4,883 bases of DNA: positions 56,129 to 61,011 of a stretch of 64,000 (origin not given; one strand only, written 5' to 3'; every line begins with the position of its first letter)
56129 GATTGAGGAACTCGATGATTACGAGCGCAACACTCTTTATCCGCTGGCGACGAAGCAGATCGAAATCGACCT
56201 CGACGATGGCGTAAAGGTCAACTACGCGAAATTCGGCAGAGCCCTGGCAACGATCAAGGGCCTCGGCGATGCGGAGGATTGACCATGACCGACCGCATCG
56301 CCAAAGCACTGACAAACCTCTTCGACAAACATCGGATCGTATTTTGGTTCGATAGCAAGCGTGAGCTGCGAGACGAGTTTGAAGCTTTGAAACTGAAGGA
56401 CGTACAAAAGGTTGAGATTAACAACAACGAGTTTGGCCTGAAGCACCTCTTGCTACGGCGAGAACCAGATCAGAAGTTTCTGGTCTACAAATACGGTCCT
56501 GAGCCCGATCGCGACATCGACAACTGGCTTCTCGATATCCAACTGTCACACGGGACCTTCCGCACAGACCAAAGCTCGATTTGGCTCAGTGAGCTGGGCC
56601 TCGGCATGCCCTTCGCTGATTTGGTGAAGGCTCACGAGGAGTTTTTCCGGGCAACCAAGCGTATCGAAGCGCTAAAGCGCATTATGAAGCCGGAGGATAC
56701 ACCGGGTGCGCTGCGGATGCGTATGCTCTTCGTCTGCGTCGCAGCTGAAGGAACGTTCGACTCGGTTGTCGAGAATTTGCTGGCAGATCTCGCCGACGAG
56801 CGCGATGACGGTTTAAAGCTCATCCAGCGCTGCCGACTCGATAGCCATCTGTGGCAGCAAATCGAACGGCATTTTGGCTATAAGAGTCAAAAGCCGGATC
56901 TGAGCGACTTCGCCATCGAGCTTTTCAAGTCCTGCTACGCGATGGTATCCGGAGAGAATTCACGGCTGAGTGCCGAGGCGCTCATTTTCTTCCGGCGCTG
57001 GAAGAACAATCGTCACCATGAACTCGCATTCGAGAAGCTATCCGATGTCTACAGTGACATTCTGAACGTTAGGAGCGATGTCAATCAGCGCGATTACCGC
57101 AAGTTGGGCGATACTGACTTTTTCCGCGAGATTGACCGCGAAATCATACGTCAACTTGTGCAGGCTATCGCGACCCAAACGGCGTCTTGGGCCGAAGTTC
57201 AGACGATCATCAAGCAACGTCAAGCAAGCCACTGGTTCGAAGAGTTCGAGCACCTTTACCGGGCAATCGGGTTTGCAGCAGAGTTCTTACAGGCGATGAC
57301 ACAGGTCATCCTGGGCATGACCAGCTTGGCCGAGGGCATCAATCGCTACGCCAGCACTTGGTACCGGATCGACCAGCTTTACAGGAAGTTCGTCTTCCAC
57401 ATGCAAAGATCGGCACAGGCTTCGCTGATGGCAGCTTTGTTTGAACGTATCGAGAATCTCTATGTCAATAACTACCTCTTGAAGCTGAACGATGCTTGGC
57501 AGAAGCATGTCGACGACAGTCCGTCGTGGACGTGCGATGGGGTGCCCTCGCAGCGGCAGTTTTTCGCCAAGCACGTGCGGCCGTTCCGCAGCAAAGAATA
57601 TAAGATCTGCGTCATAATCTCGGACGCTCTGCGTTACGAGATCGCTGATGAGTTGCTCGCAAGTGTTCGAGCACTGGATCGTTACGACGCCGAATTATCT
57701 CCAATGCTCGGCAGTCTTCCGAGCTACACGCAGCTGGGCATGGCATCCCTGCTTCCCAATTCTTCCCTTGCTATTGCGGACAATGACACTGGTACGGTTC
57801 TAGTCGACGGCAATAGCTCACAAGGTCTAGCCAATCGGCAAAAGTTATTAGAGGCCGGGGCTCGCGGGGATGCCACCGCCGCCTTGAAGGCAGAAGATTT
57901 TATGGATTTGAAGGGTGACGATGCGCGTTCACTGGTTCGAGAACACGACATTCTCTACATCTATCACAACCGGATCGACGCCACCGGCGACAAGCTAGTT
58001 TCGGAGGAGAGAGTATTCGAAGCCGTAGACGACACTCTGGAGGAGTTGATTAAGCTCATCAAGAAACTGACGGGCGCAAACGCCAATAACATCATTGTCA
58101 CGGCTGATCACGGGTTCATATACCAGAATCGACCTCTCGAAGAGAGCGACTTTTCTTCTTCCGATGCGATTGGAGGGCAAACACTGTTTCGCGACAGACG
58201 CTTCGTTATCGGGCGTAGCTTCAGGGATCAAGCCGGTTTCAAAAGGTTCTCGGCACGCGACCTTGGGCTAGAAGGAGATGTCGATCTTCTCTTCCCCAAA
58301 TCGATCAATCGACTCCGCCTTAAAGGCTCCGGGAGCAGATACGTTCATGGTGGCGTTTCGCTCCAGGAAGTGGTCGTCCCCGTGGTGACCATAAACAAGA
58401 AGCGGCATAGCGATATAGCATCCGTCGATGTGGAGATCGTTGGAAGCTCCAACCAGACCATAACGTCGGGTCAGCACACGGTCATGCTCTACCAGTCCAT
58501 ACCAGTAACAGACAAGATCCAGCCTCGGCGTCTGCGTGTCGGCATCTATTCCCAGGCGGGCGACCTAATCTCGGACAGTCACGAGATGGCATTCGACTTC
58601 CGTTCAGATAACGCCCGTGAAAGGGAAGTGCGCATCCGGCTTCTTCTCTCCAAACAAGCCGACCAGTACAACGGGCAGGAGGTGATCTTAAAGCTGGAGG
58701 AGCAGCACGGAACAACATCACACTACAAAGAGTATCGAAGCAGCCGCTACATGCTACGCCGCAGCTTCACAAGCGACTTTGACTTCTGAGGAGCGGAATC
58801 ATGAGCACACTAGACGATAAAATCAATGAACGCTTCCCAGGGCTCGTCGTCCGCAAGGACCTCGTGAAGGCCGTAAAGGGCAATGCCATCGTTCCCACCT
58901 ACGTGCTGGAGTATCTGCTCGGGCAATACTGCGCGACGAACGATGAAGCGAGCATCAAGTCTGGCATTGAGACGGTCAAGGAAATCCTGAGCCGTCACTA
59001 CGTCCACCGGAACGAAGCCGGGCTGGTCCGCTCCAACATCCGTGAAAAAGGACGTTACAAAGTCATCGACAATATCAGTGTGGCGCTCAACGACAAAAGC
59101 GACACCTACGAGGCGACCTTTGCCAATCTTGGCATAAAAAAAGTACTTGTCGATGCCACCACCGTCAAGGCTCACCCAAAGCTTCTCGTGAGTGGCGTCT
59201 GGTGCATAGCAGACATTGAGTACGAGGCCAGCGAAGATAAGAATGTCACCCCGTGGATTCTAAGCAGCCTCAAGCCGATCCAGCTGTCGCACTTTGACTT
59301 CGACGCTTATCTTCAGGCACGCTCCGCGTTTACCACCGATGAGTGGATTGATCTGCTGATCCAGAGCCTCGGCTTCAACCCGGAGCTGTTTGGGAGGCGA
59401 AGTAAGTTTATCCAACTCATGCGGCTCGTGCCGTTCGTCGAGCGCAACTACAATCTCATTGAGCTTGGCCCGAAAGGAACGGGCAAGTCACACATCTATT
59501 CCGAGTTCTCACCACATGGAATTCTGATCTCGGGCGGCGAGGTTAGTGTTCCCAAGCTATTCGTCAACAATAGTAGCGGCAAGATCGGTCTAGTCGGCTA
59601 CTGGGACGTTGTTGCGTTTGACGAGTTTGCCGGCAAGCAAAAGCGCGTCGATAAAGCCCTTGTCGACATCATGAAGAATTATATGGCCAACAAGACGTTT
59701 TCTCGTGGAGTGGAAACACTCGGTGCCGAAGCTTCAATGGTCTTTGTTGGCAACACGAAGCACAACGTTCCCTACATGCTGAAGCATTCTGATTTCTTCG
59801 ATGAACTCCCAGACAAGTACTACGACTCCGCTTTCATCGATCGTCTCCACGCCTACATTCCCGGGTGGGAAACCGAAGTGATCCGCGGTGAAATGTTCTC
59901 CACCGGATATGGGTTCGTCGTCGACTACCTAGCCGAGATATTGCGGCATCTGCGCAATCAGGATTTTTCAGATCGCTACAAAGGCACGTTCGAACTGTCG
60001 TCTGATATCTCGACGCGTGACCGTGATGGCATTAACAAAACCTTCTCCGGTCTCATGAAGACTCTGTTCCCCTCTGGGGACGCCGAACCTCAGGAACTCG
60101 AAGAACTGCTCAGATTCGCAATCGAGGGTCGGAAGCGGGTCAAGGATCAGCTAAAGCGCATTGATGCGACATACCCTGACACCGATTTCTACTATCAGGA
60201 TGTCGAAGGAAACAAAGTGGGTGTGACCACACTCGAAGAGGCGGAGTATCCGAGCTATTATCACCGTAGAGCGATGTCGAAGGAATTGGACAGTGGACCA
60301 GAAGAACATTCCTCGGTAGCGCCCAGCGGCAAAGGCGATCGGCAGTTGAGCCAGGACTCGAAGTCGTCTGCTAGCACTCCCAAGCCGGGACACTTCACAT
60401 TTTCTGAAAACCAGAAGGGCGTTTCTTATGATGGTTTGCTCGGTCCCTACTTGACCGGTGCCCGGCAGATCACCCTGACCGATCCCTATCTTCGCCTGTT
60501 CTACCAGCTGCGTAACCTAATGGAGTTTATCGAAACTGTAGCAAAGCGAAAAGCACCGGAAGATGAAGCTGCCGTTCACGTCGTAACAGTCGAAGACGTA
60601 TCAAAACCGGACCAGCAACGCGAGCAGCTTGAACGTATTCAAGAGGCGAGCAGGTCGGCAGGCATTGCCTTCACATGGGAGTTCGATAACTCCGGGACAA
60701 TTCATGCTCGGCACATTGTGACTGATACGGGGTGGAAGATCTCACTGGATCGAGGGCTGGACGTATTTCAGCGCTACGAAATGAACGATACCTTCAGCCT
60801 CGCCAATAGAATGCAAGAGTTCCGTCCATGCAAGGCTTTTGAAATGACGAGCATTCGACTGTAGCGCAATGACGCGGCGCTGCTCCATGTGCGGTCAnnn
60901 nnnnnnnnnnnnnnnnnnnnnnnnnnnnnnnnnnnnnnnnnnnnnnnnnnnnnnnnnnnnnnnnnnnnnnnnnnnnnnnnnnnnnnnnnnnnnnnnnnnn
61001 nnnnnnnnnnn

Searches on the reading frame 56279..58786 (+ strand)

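Call 10: search_protein_families(library=padloc, proteins=[window:56279-58786:+], max_evalue=0.00001)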
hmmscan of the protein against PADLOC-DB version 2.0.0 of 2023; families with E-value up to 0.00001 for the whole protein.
window:56279-58786:+ (836 aa): 12 families
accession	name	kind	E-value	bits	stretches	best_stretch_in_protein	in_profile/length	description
PDLC02547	PglZ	-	0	1054.7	1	3-835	2-855/855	PglZ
PDLC02564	PglZ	-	1.7e-204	679.8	1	4-836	11-855/855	PglZ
PDLC02563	PglZ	-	8.2e-107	356.5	1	4-815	6-821/831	PglZ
PDLC02551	PglZ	-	1.9e-104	348.5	1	16-834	18-856/856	PglZ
PDLC02557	PglZ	-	7e-103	343.4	1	8-789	4-793/834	PglZ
PDLC02553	PglZ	-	1.4e-56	190.2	1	353-787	377-826/868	PglZ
PDLC02561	PglZ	-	2.6e-41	139.6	1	262-730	282-743/840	PglZ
PDLC02559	PglZ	-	1.1e-36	124.4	1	276-718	307-748/860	PglZ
PDLC02548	PglZ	-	8e-34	115.1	1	263-712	294-747/961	PglZ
PDLC02566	PglZ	-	3.3e-19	66.6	1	329-616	343-600/774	PglZ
PDLC02562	PglZ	-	6.7e-16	55.8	1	387-707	421-729/730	PglZ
PDLC02545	PglZ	-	1.7e-14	51.2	1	258-727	244-656/750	PglZ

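Call 11: search_protein_families(library=pfam, proteins=[window:56279-58786:+], max_evalue=0.00001)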
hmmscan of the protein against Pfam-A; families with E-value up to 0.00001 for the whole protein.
window:56279-58786:+ (836 aa): 2 families
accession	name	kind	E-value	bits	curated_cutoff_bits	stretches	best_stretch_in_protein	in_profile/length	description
PF08665.17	PglZ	-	2.3e-63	213.8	25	1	442-620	2-179/179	PglZ domain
PF01663.27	Phosphodiest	-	6.3e-07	29.7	23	1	543-614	150-222/342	Type I phosphodiesterase / nucleotide pyrophosphatase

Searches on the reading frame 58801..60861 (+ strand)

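Call 10: search_protein_families(library=padloc, proteins=[window:58801-60861:+], max_evalue=0.00001)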
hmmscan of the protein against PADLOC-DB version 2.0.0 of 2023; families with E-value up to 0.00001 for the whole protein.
window:58801-60861:+ (687 aa): 5 families
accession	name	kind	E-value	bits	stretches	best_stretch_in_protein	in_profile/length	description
PDLC02508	BrxL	-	0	1173.9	1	1-686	1-694/698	BrxL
PDLC02506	BrxL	-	3.7e-188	625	1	2-474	6-480/680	BrxL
PDLC02509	BrxL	-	8.2e-119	395.6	2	150-469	197-521/535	BrxL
PDLC02505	BrxL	-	6.2e-75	250.9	1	1-460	1-470/482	BrxL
PDLC02507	BrxL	-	3.1e-54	182.6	1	3-462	13-471/482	BrxL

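Call 11: search_protein_families(library=pfam, proteins=[window:58801-60861:+], max_evalue=0.00001)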
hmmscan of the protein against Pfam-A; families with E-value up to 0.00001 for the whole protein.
window:58801-60861:+ (687 aa): 3 families
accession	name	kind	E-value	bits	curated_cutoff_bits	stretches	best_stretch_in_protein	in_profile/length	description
PF13337.12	BrxL_ATPase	-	1.5e-127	425.2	25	1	152-463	1-312/313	Lon-like protease BrxL-like, ATPase domain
PF20442.3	BrxL_N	-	2.8e-48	163.7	28.2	1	11-141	2-132/132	BREX system Lon protease-like protein BrxL N-terminal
PF16565.11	MIT_C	-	3.2e-42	144.2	25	1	540-684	1-140/142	Phospholipase D-like domain at C-terminus of MIT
